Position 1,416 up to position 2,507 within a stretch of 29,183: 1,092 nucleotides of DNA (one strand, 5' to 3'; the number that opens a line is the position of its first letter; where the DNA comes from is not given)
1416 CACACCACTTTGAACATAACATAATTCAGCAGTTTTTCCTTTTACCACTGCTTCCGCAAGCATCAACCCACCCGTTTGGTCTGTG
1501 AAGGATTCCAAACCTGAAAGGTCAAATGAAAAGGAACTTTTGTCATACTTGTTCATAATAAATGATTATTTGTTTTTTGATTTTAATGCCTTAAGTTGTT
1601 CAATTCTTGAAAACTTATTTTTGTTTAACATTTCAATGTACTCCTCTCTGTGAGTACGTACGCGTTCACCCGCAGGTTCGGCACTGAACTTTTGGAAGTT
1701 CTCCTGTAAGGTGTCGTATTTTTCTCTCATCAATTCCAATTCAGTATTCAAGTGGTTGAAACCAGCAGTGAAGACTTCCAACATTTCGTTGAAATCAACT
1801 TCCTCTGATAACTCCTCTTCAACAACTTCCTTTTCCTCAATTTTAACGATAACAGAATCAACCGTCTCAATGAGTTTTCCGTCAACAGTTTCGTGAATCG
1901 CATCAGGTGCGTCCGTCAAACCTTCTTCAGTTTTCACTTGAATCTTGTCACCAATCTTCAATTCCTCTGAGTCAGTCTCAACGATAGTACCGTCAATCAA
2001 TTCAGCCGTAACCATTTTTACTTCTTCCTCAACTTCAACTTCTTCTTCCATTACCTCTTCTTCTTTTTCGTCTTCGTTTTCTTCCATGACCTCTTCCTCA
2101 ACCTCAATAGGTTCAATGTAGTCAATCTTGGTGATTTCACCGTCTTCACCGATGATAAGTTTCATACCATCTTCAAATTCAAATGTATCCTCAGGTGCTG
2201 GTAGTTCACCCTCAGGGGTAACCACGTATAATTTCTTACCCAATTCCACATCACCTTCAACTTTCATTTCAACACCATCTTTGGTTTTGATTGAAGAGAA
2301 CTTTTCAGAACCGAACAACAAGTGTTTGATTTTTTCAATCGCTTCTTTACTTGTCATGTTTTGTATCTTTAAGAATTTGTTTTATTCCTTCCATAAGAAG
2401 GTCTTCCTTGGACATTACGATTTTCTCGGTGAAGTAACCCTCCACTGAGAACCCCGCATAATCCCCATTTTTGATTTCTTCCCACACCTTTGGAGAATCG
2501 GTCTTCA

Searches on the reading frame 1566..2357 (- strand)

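Call 11: search_protein_families(library=pfam, proteins=[window:1566-2357:-], max_evalue=1)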
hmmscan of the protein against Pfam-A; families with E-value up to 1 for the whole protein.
window:1566-2357:- (263 aa): 1 family
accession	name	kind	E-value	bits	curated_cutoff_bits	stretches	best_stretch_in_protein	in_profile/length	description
PF23441.1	SDR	-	0.36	10.6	27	1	112-179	180-245/258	SDR-like rossmann domain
